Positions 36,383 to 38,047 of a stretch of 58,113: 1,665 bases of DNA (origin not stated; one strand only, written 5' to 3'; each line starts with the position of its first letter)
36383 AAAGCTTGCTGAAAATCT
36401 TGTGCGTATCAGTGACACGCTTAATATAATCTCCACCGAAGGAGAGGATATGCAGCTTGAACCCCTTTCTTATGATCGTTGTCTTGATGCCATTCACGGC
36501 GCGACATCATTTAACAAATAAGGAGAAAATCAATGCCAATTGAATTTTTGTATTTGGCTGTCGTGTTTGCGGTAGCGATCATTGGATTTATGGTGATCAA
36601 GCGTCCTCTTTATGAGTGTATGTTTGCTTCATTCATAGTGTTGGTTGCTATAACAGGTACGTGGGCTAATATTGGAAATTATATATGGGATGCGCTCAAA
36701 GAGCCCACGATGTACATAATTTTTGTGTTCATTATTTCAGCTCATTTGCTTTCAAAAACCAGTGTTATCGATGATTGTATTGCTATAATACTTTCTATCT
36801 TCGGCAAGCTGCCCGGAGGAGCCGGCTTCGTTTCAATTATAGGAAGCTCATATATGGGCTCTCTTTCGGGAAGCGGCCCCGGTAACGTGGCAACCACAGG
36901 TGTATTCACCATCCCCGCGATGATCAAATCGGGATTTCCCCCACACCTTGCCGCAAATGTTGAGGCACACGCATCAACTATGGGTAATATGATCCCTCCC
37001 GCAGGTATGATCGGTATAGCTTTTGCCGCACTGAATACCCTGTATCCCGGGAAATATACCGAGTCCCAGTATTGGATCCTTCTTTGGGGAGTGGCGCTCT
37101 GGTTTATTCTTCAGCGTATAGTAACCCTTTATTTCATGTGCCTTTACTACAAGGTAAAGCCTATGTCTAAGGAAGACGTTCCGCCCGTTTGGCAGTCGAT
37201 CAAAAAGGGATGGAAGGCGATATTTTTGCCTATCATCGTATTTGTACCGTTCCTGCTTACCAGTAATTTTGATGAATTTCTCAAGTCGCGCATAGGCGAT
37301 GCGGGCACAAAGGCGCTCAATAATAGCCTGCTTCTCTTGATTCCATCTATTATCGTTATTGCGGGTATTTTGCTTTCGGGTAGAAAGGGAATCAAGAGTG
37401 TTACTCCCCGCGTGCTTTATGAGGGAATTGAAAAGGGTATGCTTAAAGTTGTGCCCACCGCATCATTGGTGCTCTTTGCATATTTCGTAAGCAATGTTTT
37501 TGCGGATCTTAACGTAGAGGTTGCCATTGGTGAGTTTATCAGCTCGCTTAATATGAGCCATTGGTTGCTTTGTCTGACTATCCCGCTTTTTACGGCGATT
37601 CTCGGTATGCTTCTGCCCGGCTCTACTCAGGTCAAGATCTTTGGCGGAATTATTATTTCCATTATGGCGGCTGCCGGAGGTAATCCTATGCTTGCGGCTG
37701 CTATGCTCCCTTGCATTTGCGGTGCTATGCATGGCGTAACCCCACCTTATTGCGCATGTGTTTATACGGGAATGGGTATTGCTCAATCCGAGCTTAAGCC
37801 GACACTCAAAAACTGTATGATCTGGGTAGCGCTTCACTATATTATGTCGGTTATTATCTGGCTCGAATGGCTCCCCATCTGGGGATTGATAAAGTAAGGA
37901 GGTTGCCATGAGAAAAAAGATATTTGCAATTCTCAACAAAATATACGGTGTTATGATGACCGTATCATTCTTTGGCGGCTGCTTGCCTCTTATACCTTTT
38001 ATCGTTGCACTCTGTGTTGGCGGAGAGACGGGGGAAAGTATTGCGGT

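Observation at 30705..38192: Five consecutive ATP-grasp ligase genes plus an orphan DctM-like permease inside a Wzx/Wzy polysaccharide locus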

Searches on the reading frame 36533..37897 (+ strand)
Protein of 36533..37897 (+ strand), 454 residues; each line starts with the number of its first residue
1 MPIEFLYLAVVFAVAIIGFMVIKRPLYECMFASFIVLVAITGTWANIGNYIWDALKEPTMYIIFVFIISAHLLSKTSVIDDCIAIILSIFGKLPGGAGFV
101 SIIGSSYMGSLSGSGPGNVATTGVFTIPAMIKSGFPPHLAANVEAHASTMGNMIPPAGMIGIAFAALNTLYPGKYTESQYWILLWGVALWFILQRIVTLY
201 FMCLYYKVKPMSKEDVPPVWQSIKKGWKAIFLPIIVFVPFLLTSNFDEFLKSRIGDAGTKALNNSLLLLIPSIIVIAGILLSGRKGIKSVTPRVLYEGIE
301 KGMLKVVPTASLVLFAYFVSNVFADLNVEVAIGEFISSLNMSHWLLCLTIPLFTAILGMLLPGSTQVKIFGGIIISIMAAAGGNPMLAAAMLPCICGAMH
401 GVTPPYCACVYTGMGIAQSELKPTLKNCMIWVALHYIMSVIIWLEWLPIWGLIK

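Call 3: search_protein_families(library=pfam, proteins=[window:36533-37897:+], max_evalue=0.01)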
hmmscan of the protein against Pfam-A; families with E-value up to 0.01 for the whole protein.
window:36533-37897:+ (454 aa): 1 family
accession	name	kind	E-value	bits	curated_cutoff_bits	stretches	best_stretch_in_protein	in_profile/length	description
PF06808.19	DctM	-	1.3e-44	153.1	23.8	1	15-443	3-408/413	Tripartite ATP-independent periplasmic transporter, DctM component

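Call 8: search_protein_families(library=ncbifam, proteins=[window:36533-37897:+], max_evalue=0.001)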
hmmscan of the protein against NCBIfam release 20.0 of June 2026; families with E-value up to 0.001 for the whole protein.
window:36533-37897:+ (454 aa): 3 families
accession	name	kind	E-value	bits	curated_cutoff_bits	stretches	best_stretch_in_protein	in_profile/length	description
TIGR02123.1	TRAP_fused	subfamily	6.8e-38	130.8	320.65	1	61-441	169-527/615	TRAP transporter fused permease subunit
TIGR00786.1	dctM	subfamily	1.8e-21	76.4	268.45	2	35-237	15-211/405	TRAP transporter large permease subunit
NF011634.1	PRK15060.1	equivalog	6.6e-09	35.3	800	1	59-240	55-230/425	2,3-diketo-L-gulonate TRAP transporter large permease YiaN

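Call 14: find_encoding_contigs(protein=window:36533-37897:+, flank=10000, max_places=6)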
Protein window:36533-37897:+ (454 aa): no gene with exactly this product is on record in the collection.

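Call 15: find_homologous_proteins(query=window:36533-37897:+)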
Query window:36533-37897:+ (454 aa): 3667 proteins with E <= 0.001 among 8000 candidates; the best 120 are listed.
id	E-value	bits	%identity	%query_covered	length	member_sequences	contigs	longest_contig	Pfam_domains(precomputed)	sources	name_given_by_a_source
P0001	6.0e-297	1003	100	100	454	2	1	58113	PF06808.19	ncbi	-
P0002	1.7e-281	952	93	100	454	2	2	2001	PF06808.19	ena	-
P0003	2.9e-280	948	92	100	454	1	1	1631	PF06808.19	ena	-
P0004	3.1e-280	948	92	100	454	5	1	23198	PF06808.19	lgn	-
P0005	4.7e-258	875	86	100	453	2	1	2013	PF06808.19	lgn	-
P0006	2.0e-256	870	86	100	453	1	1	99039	PF06808.19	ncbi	-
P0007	3.0e-254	862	85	100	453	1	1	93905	PF06808.19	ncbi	-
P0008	9.9e-254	861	84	100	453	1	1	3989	PF06808.19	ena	-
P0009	1.9e-252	856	85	100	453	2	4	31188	PF06808.19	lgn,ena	-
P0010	8.0e-252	854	85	100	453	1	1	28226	PF06808.19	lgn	-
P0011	1.9e-251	853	84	100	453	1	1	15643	PF06808.19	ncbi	-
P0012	4.0e-251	852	85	100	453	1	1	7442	PF06808.19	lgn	-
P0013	1.2e-249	847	84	99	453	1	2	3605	PF06808.19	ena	-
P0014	2.1e-249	846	83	100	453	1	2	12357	PF06808.19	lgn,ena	-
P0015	2.8e-249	846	83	100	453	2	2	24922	PF06808.19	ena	-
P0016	3.2e-249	846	83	100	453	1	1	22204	PF06808.19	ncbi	-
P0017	3.4e-249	846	82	97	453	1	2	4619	PF06808.19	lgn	-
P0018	1.1e-248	844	84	99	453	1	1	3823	PF06808.19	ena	-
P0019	3.9e-248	842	84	99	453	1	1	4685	PF06808.19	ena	-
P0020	6.2e-248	841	83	100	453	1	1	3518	PF06808.19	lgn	-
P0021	1.2e-247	841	83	100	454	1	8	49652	PF06808.19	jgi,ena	-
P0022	1.4e-245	834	83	97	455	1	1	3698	PF06808.19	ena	-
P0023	1.6e-245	834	82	100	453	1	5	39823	PF06808.19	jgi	-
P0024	3.1e-245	833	82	97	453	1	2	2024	PF06808.19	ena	-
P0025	8.3e-245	831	81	100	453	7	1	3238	PF06808.19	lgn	-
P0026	9.7e-245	831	83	97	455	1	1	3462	PF06808.19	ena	-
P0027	5.5e-244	828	81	100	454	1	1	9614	PF06808.19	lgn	-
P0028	8.6e-244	828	81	100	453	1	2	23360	PF06808.19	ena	-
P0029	2.2e-243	826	80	100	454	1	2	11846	PF06808.19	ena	-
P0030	4.0e-243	826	80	100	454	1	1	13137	PF06808.19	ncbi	-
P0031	2.1e-242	823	81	100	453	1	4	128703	PF06808.19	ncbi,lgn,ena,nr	ncbi:MAG: TRAP transporter large permease subunit [Clostridia bacterium]|nr:TRAP transporter large p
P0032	1.7e-241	820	81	100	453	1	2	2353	PF06808.19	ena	-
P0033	9.4e-241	818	81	100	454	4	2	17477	PF06808.19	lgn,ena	-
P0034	1.1e-240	818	81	100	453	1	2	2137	PF06808.19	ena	-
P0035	1.4e-240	817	82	100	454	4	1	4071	PF06808.19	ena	-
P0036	2.2e-240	817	81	100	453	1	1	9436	PF06808.19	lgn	-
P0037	7.1e-240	815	80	100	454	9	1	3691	PF06808.19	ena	-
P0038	9.0e-240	815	81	100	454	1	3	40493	PF06808.19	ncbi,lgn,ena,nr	ncbi:MAG: TRAP transporter large permease subunit [Oscillospiraceae bacterium]|nr:TRAP transporter l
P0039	1.6e-239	814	81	100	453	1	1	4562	PF06808.19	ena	-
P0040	1.2e-238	811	81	100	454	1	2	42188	PF06808.19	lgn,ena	-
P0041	2.5e-238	810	79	100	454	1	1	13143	PF06808.19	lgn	-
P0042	5.9e-238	809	81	100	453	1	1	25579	PF06808.19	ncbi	-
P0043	6.4e-238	808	81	100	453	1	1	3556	PF06808.19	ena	-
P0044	1.0e-237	808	81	100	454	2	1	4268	PF06808.19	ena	-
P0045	1.2e-237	808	82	99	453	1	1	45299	PF06808.19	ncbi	-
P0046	1.3e-237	807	79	100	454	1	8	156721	PF06808.19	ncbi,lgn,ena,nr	ncbi:MAG: TRAP transporter large permease subunit [Clostridia bacterium]|nr:TRAP transporter large p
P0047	1.3e-237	807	79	100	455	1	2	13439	PF06808.19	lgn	-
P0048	2.5e-237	807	80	100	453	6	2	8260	PF06808.19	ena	-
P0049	6.2e-237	805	80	99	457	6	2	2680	PF06808.19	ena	-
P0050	7.2e-237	805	80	100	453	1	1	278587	PF06808.19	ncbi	-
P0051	7.3e-237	805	79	100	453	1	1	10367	PF06808.19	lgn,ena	-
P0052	7.4e-237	805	78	100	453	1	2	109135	PF06808.19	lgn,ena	-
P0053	8.1e-237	805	79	100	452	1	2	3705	PF06808.19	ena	-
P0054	8.8e-237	805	79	100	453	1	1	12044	PF06808.19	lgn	-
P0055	1.0e-236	805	81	100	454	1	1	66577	PF06808.19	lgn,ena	-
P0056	1.2e-236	804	79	100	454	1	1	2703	PF06808.19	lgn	-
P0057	1.2e-236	804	78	100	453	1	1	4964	PF06808.19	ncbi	-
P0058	1.3e-236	804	80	100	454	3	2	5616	PF06808.19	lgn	-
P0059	1.4e-236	804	79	100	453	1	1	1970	PF06808.19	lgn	-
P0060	1.5e-236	804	80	100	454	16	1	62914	PF06808.19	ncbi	-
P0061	1.9e-236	804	78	100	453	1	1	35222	PF06808.19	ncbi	-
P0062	2.8e-236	803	80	100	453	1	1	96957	PF06808.19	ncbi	-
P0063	2.8e-236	803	78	100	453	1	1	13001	PF06808.19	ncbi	-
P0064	3.6e-236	803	79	100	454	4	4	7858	PF06808.19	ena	-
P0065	3.6e-236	803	80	97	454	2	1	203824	PF06808.19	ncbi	-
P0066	4.1e-236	803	80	100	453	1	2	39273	PF06808.19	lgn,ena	-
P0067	6.1e-236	802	81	97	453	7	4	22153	PF06808.19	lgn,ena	-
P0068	7.4e-236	802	81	100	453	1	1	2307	PF06808.19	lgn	-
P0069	7.8e-236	802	81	100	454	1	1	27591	PF06808.19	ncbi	-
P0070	1.0e-235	801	79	100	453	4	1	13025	PF06808.19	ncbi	-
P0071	1.1e-235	801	79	100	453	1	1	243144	PF06808.19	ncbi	-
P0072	1.1e-235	801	80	100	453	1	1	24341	PF06808.19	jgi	jgi:TRAP-type uncharacterized transport system fused permease subunit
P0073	1.6e-235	801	79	100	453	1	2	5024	PF06808.19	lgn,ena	-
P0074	2.0e-235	800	79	100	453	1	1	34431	PF06808.19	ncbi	-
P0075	2.5e-235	800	80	100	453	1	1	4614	PF06808.19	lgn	-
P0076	2.5e-235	800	80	100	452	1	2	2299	PF06808.19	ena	-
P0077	2.9e-235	800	79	100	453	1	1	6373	PF06808.19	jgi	jgi:TRAP-type uncharacterized transport system fused permease subunit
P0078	3.4e-235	800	78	100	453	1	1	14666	PF06808.19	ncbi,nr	ncbi:MAG: TRAP transporter large permease subunit [Clostridia bacterium]|nr:TRAP transporter large p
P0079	4.6e-235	799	80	100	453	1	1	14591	PF06808.19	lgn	-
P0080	6.5e-235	799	77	100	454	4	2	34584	PF06808.19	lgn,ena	-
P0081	8.0e-235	798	79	100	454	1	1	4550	PF06808.19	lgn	-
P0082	8.6e-235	798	80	100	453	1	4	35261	PF06808.19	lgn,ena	-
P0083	9.9e-235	798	81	100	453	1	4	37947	PF06808.19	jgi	-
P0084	1.1e-234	798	81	100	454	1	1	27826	PF06808.19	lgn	-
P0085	1.1e-234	798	79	100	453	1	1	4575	PF06808.19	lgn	-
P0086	1.5e-234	797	78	100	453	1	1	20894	PF06808.19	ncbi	-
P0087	2.0e-234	797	80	100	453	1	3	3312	PF06808.19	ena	-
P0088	2.9e-234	796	80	100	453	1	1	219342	PF06808.19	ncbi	-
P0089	2.9e-234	796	79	100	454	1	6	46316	PF06808.19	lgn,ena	-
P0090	3.0e-234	796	79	100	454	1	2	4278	PF06808.19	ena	-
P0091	4.4e-234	796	80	100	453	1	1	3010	PF06808.19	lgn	-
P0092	4.7e-234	796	80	100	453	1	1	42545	PF06808.19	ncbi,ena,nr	ncbi:MAG: TRAP transporter large permease subunit [Clostridia bacterium]|nr:TRAP transporter large p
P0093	5.1e-234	796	81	99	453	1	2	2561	PF06808.19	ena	-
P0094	5.1e-234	796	77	100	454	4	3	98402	PF06808.19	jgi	-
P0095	5.9e-234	795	79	100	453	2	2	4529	PF06808.19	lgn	-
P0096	6.6e-234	795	80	100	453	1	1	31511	PF06808.19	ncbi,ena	-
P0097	7.2e-234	795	79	100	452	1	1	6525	PF06808.19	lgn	-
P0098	2.6e-233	793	79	100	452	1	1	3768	PF06808.19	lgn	-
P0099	2.6e-233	793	78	100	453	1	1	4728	PF06808.19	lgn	-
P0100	4.7e-233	792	78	100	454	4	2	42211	PF06808.19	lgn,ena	-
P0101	6.3e-233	792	78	100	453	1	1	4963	PF06808.19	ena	-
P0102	8.6e-233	792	79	100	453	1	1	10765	PF06808.19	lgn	-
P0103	9.4e-233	791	79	100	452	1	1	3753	PF06808.19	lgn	-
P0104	1.2e-232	791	80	99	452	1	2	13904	PF06808.19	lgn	-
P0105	1.7e-232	791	78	100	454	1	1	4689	PF06808.19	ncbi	-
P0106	1.8e-232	791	78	100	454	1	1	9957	PF06808.19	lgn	-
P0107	2.4e-232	790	79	100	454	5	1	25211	PF06808.19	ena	-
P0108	3.1e-232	790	79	100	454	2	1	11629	PF06808.19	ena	-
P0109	9.9e-232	788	79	100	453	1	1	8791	PF06808.19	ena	-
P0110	1.0e-231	788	78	100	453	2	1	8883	PF06808.19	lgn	-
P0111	1.0e-231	788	78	100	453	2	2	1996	PF06808.19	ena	-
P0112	1.4e-231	788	77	100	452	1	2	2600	PF06808.19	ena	-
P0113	1.7e-231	787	77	100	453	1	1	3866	PF06808.19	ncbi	-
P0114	2.3e-231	787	77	100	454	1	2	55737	PF06808.19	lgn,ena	-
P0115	3.4e-231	786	77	100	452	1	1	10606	PF06808.19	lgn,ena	-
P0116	4.8e-231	786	76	100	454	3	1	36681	PF06808.19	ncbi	-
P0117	5.1e-231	786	78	100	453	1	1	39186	PF06808.19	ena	-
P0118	1.9e-230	784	79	100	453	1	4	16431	PF06808.19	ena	-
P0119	2.1e-230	784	78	100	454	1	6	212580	PF06808.19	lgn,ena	-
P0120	2.8e-230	783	77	100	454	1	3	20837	PF06808.19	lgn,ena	-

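Call 16: find_encoding_contigs(protein=P0031, flank=10000, max_places=3)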
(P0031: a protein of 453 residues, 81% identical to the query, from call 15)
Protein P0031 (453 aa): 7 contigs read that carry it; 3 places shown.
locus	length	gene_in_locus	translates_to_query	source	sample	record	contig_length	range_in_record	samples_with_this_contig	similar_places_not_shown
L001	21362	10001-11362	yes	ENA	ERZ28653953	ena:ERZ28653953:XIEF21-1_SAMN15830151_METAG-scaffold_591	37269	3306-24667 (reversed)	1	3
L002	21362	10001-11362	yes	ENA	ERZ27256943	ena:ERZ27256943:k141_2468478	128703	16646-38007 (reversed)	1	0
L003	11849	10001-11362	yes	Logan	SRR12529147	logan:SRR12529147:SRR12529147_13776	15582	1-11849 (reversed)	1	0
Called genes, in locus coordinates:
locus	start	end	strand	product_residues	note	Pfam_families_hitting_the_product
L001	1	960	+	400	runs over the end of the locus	PF04932:Wzy_C (weak)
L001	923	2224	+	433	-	PF13692:Glyco_trans_1_4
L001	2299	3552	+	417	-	PF00534:Glycos_transf_1, PF13692:Glyco_trans_1_4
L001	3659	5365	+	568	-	PF00155:Aminotran_1_2, PF01041:DegT_DnrJ_EryC1, PF01053:Cys_Met_Meta_PP, PF00583:Acetyltransf_1 (weak)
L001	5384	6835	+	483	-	PF01943:Polysacc_synt, PF13440:Polysacc_synt_3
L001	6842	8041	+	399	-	PF01071:GARS_A (faint), PF02655:ATP-grasp_3, PF02786:CPSase_L_D2, PF02222:ATP-grasp, PF07478:Dala_Dala_lig_C, PF13535:ATP-grasp_4, PF18603:LAL_C2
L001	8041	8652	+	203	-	PF00583:Acetyltransf_1 (weak)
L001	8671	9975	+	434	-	PF02786:CPSase_L_D2, PF07478:Dala_Dala_lig_C (faint), PF13535:ATP-grasp_4 (weak)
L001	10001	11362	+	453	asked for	PF06808:DctM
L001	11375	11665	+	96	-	-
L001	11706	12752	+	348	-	PF01073:3Beta_HSD, PF01370:Epimerase, PF02719:Polysacc_synt_2, PF05368:NmrA, PF07993:NAD_binding_4, PF16363:GDP_Man_Dehyd, PF13460:NAD_binding_10, PF08485:Polysacc_syn_2C, +2 more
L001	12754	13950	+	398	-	PF01370:Epimerase, PF02719:Polysacc_synt_2 (faint), PF07993:NAD_binding_4 (faint), PF14667:Polysacc_synt_C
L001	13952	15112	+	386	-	PF02350:Epimerase_2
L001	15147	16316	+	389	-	PF14907:NTP_transf_5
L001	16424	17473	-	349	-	PF02350:Epimerase_2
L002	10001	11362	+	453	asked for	PF06808:DctM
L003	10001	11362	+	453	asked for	PF06808:DctM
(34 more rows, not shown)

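Call 17: find_encoding_contigs(protein=P0050, flank=10000, max_places=3)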
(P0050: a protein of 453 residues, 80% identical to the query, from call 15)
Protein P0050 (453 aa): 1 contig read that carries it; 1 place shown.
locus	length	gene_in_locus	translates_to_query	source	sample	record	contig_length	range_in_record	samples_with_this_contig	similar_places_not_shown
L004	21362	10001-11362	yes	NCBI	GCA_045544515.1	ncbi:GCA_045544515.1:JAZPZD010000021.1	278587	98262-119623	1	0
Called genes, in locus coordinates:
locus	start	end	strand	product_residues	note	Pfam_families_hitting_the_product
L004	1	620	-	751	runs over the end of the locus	PF00343:Phosphorylase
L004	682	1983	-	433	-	PF01266:DAO, PF13450:NAD_binding_8 (faint), PF00355:Rieske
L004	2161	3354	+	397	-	PF00155:Aminotran_1_2 (weak), PF01041:DegT_DnrJ_EryC1, PF01053:Cys_Met_Meta_PP (faint)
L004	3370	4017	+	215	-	PF02397:Bac_transf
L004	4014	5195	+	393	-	PF01071:GARS_A, PF02222:ATP-grasp, PF02655:ATP-grasp_3, PF02786:CPSase_L_D2, PF08443:RimK (weak), PF07478:Dala_Dala_lig_C, PF13535:ATP-grasp_4, PF18603:LAL_C2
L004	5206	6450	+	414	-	PF22660:RS_preATP-grasp-like (weak), PF02786:CPSase_L_D2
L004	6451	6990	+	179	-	-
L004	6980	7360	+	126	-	PF18603:LAL_C2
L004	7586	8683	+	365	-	PF14397:ATPgrasp_ST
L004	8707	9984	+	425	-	PF02786:CPSase_L_D2, PF02222:ATP-grasp (faint), PF07478:Dala_Dala_lig_C (weak), PF13535:ATP-grasp_4 (weak)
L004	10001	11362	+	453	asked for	PF06808:DctM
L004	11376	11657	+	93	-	-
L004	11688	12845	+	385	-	PF13439:Glyco_transf_4, PF13477:Glyco_trans_4_2, PF20706:GT4-conflict (weak), PF00534:Glycos_transf_1, PF13692:Glyco_trans_1_4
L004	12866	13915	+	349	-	PF13439:Glyco_transf_4, PF13579:Glyco_trans_4_4 (weak), PF00534:Glycos_transf_1, PF13692:Glyco_trans_1_4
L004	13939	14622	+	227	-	PF20706:GT4-conflict, PF00534:Glycos_transf_1, PF13692:Glyco_trans_1_4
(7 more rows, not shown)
